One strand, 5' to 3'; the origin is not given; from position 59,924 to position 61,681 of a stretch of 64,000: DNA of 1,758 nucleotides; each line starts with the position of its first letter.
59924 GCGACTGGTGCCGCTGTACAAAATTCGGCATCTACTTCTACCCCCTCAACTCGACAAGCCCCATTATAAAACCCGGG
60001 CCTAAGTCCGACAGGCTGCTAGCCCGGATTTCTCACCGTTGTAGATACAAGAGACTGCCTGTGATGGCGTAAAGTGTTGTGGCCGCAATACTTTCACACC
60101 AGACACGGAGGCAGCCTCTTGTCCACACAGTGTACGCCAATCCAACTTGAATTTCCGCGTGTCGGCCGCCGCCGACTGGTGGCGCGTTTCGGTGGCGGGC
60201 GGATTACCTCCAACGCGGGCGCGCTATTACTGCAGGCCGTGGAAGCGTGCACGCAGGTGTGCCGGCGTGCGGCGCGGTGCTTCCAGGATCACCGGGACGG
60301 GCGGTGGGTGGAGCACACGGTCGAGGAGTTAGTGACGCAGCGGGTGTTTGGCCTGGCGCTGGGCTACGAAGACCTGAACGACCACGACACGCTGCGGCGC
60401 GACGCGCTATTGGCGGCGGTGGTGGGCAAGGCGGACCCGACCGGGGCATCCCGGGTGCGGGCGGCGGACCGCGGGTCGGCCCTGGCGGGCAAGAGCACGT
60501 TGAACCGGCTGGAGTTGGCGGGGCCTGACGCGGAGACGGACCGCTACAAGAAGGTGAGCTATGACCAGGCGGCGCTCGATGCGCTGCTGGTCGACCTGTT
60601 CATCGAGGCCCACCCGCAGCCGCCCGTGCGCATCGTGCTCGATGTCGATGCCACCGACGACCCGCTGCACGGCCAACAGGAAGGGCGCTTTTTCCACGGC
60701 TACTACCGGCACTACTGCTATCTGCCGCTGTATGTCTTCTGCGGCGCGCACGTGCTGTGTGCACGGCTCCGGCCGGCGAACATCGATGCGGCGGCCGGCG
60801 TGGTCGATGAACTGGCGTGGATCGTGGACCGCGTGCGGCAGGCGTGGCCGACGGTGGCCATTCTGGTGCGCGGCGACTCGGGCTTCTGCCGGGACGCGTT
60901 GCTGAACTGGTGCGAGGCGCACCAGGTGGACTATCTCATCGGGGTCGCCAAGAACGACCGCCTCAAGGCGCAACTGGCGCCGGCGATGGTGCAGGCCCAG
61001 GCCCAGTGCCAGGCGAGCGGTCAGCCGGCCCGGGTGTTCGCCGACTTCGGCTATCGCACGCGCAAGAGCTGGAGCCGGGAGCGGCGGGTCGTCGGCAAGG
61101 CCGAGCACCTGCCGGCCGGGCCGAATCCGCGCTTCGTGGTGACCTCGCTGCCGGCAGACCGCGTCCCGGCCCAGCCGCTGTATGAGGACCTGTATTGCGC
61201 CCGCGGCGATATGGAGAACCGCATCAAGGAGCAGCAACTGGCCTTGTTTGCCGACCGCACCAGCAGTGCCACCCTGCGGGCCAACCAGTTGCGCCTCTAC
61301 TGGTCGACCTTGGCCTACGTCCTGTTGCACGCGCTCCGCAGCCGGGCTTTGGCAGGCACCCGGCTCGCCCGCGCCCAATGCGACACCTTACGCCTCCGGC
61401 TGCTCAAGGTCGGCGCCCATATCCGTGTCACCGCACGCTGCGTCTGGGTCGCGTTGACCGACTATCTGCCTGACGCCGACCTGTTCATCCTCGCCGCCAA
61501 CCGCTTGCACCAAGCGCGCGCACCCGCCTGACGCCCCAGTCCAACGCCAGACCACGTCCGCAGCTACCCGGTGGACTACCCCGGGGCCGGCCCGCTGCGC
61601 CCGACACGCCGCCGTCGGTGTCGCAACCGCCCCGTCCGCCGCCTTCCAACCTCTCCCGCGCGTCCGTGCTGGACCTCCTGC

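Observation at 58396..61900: IS pile-up 2: same IS1182 / IS1380 / MITE order at an independent locus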

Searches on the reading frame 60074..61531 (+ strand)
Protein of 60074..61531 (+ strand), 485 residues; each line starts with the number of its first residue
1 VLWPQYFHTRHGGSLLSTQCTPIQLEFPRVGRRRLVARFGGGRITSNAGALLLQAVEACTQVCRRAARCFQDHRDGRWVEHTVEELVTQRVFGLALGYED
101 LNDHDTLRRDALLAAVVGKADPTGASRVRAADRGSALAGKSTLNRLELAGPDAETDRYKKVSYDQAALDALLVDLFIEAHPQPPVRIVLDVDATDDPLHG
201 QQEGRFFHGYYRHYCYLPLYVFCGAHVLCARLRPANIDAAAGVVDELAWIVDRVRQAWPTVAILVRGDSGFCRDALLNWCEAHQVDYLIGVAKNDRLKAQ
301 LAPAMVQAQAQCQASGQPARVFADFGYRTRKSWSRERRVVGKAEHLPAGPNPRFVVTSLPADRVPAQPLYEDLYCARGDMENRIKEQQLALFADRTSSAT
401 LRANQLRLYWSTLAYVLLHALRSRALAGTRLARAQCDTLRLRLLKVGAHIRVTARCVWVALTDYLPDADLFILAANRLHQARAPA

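Call 6: search_protein_families(library=pfam, proteins=[window:60074-61531:+])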
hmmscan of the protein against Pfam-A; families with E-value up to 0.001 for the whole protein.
window:60074-61531:+ (485 aa): 2 families
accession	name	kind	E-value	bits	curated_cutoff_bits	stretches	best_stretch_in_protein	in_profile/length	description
PF13701.12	DDE_Tnp_1_4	-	4.1e-147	490.4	34.7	1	28-482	2-434/435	Transposase DDE domain group 1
PF01609.27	DDE_Tnp_1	-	6.6e-21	75.4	23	1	185-417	3-200/200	Transposase DDE domain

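Call 8: search_protein_families(library=ncbifam, proteins=[window:60074-61531:+])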
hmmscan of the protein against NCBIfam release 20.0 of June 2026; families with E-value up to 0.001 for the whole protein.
window:60074-61531:+ (485 aa): 2 families
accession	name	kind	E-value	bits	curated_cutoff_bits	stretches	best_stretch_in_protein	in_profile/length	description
NF033539.1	transpos_IS1380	equivalog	3.8e-115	384.8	180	1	37-462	2-416/419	IS1380 family transposase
NF033540.2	transpos_IS701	equivalog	0.00034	20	150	1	250-361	171-289/363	IS701 family transposase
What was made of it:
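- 60119..61531 (+): IS1380b transposase, 470 aa, TTG start. NF033539, 384.8 bits (cut-off 180); PF13701, 490 bits (calls 6, 8).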

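Call 9: find_encoding_contigs(protein=window:60074-61531:+, flank=6000, max_places=10)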
Protein window:60074-61531:+ (485 aa): no gene with exactly this product is on record in the collection.

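Call 19: find_homologous_proteins(query=window:60119-61531:+, max_evalue=1e-50)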
Query window:60119-61531:+ (470 aa): 7999 proteins with E <= 1e-50 among 8000 candidates; the best 120 are listed.
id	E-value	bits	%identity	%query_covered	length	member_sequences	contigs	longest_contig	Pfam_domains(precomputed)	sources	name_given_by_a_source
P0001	0.0e+0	1047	99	100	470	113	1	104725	PF13701.13,PF01609.28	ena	-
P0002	1.2e-285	966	93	100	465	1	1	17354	PF13701.13,PF01609.28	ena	-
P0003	1.5e-261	886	97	87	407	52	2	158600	PF13701.13,PF01609.28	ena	-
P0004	2.0e-260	883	83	100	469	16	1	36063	PF13701.13,PF01609.28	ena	-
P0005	3.4e-253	859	81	97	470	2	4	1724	PF13701.13,PF01609.28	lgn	-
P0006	1.3e-252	857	82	100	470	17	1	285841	PF13701.13,PF01609.28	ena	-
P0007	8.0e-252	854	80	99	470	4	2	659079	PF13701.13,PF01609.28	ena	-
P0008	1.2e-248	844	81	97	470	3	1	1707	PF13701.13,PF01609.28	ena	-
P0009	1.3e-247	840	81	97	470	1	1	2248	PF13701.13,PF01609.28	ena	-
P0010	1.4e-246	837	81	100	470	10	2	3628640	PF13701.13,PF01609.28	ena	-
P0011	1.9e-246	837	80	99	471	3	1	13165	PF13701.13,PF01609.28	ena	-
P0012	2.0e-246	836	79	100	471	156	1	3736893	PF13701.13,PF01609.28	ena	-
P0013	4.2e-246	835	80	97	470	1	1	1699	PF13701.13,PF01609.28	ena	-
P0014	4.2e-245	832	79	100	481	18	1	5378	PF13701.13,PF01609.28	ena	-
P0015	4.8e-245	832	78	100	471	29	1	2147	PF13701.13,PF01609.28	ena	-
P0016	6.9e-245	831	79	100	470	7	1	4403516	PF13701.13,PF01609.28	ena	-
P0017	1.8e-244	830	80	97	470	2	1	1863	PF13701.13,PF01609.28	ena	-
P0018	1.9e-243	827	80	100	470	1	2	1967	PF13701.13,PF01609.28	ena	-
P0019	2.1e-243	826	81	96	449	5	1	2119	PF13701.13,PF01609.28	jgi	-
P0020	1.1e-239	814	79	100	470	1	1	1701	PF13701.13,PF01609.28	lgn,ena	-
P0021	1.3e-220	751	80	87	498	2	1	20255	PF13701.13,PF01609.28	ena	-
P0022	3.3e-205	701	68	100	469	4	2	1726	PF13701.13,PF01609.28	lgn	-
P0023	9.0e-205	699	66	100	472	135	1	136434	PF13701.13,PF01609.28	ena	-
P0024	1.3e-204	699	67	100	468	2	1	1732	PF13701.13,PF01609.28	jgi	-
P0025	3.0e-204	697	79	83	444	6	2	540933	PF13701.13,PF01609.28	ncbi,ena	-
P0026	1.7e-203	695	69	99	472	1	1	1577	PF13701.13,PF01609.28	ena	-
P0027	1.4e-200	685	66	99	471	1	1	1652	PF13701.13,PF01609.28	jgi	jgi:hypothetical protein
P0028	2.0e-200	685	66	100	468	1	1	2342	PF13701.13,PF01609.28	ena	-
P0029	1.3e-199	682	66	100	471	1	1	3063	PF13701.13,PF01609.28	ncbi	-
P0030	4.8e-199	680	65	99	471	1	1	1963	PF13701.13,PF01609.28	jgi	jgi:hypothetical protein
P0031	2.5e-198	678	65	99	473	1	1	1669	PF13701.13,PF01609.28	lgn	-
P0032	4.4e-198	677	64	99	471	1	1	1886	PF13701.13,PF01609.28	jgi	jgi:hypothetical protein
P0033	4.6e-198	677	65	99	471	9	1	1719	PF13701.13,PF01609.28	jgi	jgi:hypothetical protein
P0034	6.1e-198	677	-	-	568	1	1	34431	PF13701.13,PF01609.28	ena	-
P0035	6.8e-198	676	66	100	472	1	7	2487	PF13701.13,PF01609.28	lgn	-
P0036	1.2e-197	676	64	99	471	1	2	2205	PF13701.13,PF01609.28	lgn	-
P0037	1.4e-197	675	-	-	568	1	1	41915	PF13701.13,PF01609.28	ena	-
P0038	2.2e-197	675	64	100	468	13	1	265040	PF13701.13,PF01609.28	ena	-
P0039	9.2e-197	673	64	99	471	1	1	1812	PF13701.13,PF01609.28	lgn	-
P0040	1.1e-196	672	66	99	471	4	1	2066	PF13701.13,PF01609.28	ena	-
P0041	1.2e-196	672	64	97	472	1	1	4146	PF13701.13,PF01609.28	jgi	jgi:Transposase DDE domain group 1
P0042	1.5e-196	672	64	99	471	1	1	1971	PF13701.13,PF01609.28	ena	-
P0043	2.2e-196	671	64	99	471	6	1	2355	PF13701.13,PF01609.28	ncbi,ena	-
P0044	6.0e-196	670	65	97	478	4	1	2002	PF13701.13,PF01609.28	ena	-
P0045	8.1e-196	670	66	100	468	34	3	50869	PF13701.13,PF01609.28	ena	-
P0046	1.3e-195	669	65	99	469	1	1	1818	PF13701.13,PF01609.28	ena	-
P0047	1.4e-195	669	64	99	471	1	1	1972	PF13701.13,PF01609.28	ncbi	-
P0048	2.3e-195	668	66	99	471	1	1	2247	PF13701.13,PF01609.28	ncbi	-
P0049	3.4e-195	668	68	92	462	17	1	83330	PF13701.13,PF01609.28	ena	-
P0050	3.4e-195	668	63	99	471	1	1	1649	PF13701.13,PF01609.28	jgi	jgi:hypothetical protein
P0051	3.9e-194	664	63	99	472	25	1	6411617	PF13701.13,PF01609.28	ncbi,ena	-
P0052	4.0e-194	664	64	99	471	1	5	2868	PF13701.13,PF01609.28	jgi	jgi:hypothetical protein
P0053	5.1e-194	664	63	99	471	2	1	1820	PF13701.13,PF01609.28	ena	-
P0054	6.6e-194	663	63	99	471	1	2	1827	PF13701.13,PF01609.28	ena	-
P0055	6.6e-194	663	65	97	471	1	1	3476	PF13701.13,PF01609.28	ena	-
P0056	1.0e-193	663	64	97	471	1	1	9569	PF13701.13,PF01609.28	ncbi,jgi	-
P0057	1.6e-193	662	65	97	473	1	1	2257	PF13701.13,PF01609.28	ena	-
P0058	5.3e-193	660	65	97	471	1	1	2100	PF13701.13,PF01609.28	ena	-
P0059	5.8e-193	660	65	100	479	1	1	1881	PF13701.13,PF01609.28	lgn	-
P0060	7.4e-193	660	65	97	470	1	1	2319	PF13701.13,PF01609.28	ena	-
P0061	9.4e-193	659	63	99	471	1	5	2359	PF13701.13,PF01609.28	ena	-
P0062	1.1e-192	659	64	99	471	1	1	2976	PF13701.13,PF01609.28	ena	-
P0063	1.3e-192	659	63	97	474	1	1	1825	PF13701.13,PF01609.28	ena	-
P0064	1.5e-192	659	64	99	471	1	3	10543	PF13701.13,PF01609.28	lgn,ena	-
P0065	2.0e-192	658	63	97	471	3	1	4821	PF13701.13,PF01609.28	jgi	jgi:hypothetical protein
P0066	2.5e-192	658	64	100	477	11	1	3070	PF13701.13,PF01609.28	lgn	-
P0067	3.0e-192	658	63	97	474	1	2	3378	PF13701.13,PF01609.28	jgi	-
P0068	3.5e-192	658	63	97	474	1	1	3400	PF13701.13,PF01609.28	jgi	-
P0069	3.7e-192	658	62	99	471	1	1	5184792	PF13701.13,PF01609.28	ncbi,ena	-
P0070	5.5e-192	657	62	99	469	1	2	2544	PF13701.13,PF01609.28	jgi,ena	jgi:hypothetical protein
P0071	5.8e-192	657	63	97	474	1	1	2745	PF13701.13,PF01609.28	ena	-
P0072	5.8e-192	657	62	99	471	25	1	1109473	PF13701.13,PF01609.28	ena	-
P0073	8.2e-192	656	63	97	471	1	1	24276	PF13701.13,PF01609.28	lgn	-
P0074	8.4e-192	656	63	97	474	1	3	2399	PF13701.13,PF01609.28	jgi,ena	-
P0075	8.4e-192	656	63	97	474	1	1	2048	PF13701.13,PF01609.28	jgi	-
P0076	1.7e-191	655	64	97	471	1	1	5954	PF13701.13,PF01609.28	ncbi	-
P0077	1.7e-191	655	63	97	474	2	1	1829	PF13701.13,PF01609.28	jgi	-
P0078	1.7e-191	655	62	99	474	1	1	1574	PF13701.13,PF01609.28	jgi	jgi:hypothetical protein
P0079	1.9e-191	655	63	97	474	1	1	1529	PF13701.13,PF01609.28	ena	-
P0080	2.1e-191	655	64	99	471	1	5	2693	PF13701.13,PF01609.28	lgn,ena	-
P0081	2.2e-191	655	63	97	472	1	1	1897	PF13701.13,PF01609.28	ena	-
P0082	2.3e-191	655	62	97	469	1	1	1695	PF13701.13,PF01609.28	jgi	jgi:hypothetical protein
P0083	2.8e-191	655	63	99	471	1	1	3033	PF13701.13,PF01609.28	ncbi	ncbi:MAG: IS1380 family transposase [Candidatus Rokuibacteriota bacterium]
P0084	3.0e-191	655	62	97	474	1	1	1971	PF13701.13,PF01609.28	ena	-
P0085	4.7e-191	654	63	99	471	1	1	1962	PF13701.13,PF01609.28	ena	-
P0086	5.1e-191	654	63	97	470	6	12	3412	PF13701.13,PF01609.28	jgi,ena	jgi:hypothetical protein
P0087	5.1e-191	654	62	97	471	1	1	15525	PF13701.13,PF01609.28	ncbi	-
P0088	5.8e-191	654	63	97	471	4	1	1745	PF13701.13,PF01609.28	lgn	-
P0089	5.9e-191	654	64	97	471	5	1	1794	PF13701.13,PF01609.28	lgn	-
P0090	6.4e-191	653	62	99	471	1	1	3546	PF13701.13,PF01609.28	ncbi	-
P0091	7.3e-191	653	61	97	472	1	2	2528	PF13701.13,PF01609.28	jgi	jgi:hypothetical protein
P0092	8.1e-191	653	98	62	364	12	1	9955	PF13701.13,PF01609.28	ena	-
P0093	9.0e-191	653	63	99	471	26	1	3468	PF13701.13,PF01609.28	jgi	jgi:hypothetical protein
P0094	1.1e-190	653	63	97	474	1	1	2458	PF13701.13,PF01609.28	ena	-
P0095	1.2e-190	653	64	97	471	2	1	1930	PF13701.13,PF01609.28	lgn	-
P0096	1.3e-190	652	63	97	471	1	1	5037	PF13701.13,PF01609.28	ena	-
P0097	1.3e-190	652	63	97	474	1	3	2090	PF13701.13,PF01609.28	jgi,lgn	-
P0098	1.3e-190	652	64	97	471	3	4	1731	PF13701.13,PF01609.28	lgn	-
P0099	1.5e-190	652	62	97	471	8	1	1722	PF13701.13,PF01609.28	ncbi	-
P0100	1.6e-190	652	64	97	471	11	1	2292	PF13701.13,PF01609.28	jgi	jgi:hypothetical protein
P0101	2.0e-190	652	62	99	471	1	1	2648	PF13701.13,PF01609.28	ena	-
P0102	2.1e-190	652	62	99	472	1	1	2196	PF13701.13,PF01609.28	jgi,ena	-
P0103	2.2e-190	652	63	97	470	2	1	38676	PF13701.13,PF01609.28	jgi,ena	-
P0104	2.3e-190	652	64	97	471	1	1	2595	PF13701.13,PF01609.28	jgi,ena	-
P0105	2.7e-190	651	62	99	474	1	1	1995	PF13701.13,PF01609.28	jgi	-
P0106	2.9e-190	651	61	99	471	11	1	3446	PF13701.13,PF01609.28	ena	-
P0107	2.9e-190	651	61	99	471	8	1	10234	PF13701.13,PF01609.28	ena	-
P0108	2.9e-190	651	62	97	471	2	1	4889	PF13701.13,PF01609.28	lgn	-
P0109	3.0e-190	651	63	97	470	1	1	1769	PF13701.13,PF01609.28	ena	-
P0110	3.5e-190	651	63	99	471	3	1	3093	PF13701.13,PF01609.28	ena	-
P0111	3.6e-190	651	64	97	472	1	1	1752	PF13701.13,PF01609.28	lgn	-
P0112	3.6e-190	651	62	99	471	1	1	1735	PF13701.13,PF01609.28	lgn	-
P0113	3.6e-190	651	63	99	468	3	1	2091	PF13701.13,PF01609.28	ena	-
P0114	3.8e-190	651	62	99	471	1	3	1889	PF13701.13,PF01609.28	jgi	-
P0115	3.9e-190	651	63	99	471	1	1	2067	PF13701.13,PF01609.28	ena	-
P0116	3.9e-190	651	63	99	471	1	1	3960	PF13701.13,PF01609.28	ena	-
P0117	4.1e-190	651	63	97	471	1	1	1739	PF13701.13,PF01609.28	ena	-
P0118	4.6e-190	651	62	97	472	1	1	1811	PF13701.13,PF01609.28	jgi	jgi:hypothetical protein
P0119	4.6e-190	651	64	99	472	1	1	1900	PF13701.13,PF01609.28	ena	-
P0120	4.7e-190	651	61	97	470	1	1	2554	PF13701.13,PF01609.28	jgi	-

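Call 20: find_encoding_contigs(protein=window:60119-61528:+, flank=4000, max_places=10)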
Protein seq(470 aa) (470 aa): 2 contigs read that carry it; 2 places shown.
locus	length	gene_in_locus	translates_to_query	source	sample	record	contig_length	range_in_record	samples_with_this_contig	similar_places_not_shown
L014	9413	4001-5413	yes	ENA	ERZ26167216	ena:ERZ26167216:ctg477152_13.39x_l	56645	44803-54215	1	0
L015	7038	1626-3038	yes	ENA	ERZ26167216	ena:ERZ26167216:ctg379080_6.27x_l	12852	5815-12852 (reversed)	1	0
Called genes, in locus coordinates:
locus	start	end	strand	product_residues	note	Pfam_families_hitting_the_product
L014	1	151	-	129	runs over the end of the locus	-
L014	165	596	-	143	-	-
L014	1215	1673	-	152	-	PF00196:GerE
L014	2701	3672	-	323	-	PF03160:Calx-beta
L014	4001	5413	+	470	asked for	PF13701:DDE_Tnp_1_4, PF01609:DDE_Tnp_1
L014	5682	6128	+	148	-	PF13565:HTH_32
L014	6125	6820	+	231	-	PF13358:DDE_3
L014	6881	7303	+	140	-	-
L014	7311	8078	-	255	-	-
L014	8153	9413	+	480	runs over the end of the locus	-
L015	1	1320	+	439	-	?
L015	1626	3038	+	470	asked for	PF13701:DDE_Tnp_1_4, PF01609:DDE_Tnp_1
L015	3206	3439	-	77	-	PF13701:DDE_Tnp_1_4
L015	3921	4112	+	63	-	-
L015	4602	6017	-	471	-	PF13701:DDE_Tnp_1_4, PF01609:DDE_Tnp_1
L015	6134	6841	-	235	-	PF13358:DDE_3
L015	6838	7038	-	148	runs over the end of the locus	PF13565:HTH_32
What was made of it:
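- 60119..61531 (+): The exact 470-aa product is on record (call 20).
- Checked: Its real start is the TTG at 60119, giving 470 aa, as called in public assemblies (calls 19, 20).
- Tried and rejected: The IS1380b start was wrong; TTG 60119 worked (call 20).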

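Call 23: list_cluster_members(proteins=[P0001])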
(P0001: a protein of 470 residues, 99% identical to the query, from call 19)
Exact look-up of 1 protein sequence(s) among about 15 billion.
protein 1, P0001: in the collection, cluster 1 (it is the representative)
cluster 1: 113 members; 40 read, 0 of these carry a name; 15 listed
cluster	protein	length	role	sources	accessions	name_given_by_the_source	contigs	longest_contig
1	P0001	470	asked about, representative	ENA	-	-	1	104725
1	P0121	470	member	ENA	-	-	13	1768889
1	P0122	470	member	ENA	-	-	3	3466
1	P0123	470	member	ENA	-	-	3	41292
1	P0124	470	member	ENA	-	-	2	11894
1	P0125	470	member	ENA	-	-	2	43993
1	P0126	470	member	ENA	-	-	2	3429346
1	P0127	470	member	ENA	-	-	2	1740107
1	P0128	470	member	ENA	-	-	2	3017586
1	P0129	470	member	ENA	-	-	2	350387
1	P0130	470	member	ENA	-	-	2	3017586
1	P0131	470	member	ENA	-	-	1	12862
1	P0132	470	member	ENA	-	-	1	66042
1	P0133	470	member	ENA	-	-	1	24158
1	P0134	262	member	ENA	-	-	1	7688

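Call 24: find_encoding_contigs(protein=P0121, flank=3000, max_places=10)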
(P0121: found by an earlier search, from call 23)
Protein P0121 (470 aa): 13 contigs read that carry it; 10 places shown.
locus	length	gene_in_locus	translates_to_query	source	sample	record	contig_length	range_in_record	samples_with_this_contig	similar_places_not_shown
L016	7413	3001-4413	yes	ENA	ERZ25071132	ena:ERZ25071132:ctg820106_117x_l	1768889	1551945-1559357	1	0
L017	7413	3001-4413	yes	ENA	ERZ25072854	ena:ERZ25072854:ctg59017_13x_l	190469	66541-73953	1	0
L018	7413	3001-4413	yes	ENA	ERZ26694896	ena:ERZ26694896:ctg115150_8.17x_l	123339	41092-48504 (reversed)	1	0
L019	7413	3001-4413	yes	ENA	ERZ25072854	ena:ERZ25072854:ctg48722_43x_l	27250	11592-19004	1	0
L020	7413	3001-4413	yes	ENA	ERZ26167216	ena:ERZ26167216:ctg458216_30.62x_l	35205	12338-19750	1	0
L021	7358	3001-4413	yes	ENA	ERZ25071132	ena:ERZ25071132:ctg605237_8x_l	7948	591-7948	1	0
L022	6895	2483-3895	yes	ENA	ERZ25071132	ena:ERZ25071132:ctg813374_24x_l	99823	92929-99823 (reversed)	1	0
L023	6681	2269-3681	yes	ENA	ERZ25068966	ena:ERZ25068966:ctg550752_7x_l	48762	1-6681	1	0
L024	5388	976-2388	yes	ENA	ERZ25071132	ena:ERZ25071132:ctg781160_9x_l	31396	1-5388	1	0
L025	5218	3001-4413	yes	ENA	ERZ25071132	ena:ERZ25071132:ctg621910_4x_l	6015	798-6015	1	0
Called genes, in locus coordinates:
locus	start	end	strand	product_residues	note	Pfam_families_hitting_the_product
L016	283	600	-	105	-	-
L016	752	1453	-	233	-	PF13610:DDE_Tnp_IS240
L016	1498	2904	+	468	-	PF05598:DUF772, PF01609:DDE_Tnp_1 (weak)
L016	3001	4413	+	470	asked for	PF13701:DDE_Tnp_1_4, PF01609:DDE_Tnp_1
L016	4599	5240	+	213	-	-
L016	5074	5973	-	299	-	PF13276:HTH_21 (weak), PF00665:rve (weak), PF13683:rve_3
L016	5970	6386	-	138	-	-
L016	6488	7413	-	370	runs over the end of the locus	PF00665:rve, PF13683:rve_3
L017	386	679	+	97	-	-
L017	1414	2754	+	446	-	PF00078:RVT_1, PF08388:GIIM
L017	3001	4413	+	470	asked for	PF13701:DDE_Tnp_1_4, PF01609:DDE_Tnp_1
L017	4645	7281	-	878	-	PF13620:CarboxypepD_reg, PF13715:CarbopepD_reg_2, PF07715:Plug, PF00593:TonB_dep_Rec_b-barrel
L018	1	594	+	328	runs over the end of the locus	-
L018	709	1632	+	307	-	PF14022:DUF4238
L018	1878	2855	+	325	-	PF02720:DUF222, PF01844:HNH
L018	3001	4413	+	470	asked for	PF13701:DDE_Tnp_1_4, PF01609:DDE_Tnp_1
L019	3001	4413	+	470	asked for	PF13701:DDE_Tnp_1_4, PF01609:DDE_Tnp_1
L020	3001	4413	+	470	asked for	PF13701:DDE_Tnp_1_4, PF01609:DDE_Tnp_1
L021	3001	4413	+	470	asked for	PF13701:DDE_Tnp_1_4, PF01609:DDE_Tnp_1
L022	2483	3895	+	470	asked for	PF13701:DDE_Tnp_1_4, PF01609:DDE_Tnp_1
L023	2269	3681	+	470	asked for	PF13701:DDE_Tnp_1_4, PF01609:DDE_Tnp_1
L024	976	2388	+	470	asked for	PF13701:DDE_Tnp_1_4, PF01609:DDE_Tnp_1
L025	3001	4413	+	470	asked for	PF13701:DDE_Tnp_1_4, PF01609:DDE_Tnp_1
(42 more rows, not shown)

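Call 59: search_protein_families(library=pfam, proteins=[L014:5682-6128:+, L014:6125-6820:+, L016:1498-2904:+], max_evalue=0.01)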
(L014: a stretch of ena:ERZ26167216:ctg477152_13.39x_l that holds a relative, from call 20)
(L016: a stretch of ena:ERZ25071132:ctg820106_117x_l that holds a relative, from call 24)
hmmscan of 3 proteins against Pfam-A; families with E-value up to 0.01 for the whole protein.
L014:5682-6128:+ (148 aa): 3 families
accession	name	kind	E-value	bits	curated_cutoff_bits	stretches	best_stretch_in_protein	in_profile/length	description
PF13565.12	HTH_32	-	1.6e-14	54.6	33.7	1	63-144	1-73/73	Homeodomain-like domain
PF13551.12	HTH_29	-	0.0012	19.3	28.1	1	34-99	1-63/64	Winged helix-turn helix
PF13384.12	HTH_23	-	0.0033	17.7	24.6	1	31-77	4-47/50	Homeodomain-like domain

L014:6125-6820:+ (231 aa): 1 family
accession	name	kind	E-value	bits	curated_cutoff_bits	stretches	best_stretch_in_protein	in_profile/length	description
PF13358.12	DDE_3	-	1.4e-17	64.4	28.6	1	39-191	1-145/146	DDE superfamily endonuclease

L016:1498-2904:+ (468 aa): 3 families
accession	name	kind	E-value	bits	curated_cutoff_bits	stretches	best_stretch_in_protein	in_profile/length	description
PF05598.16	DUF772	-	6.9e-17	61.7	23.1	1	60-123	1-65/74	Transposase domain (DUF772)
PF01609.27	DDE_Tnp_1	-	1.8e-06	28.3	23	1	211-389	14-199/200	Transposase DDE domain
PF13751.12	DDE_Tnp_1_6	-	0.00021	22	25.1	1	318-390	49-121/125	Transposase DDE domain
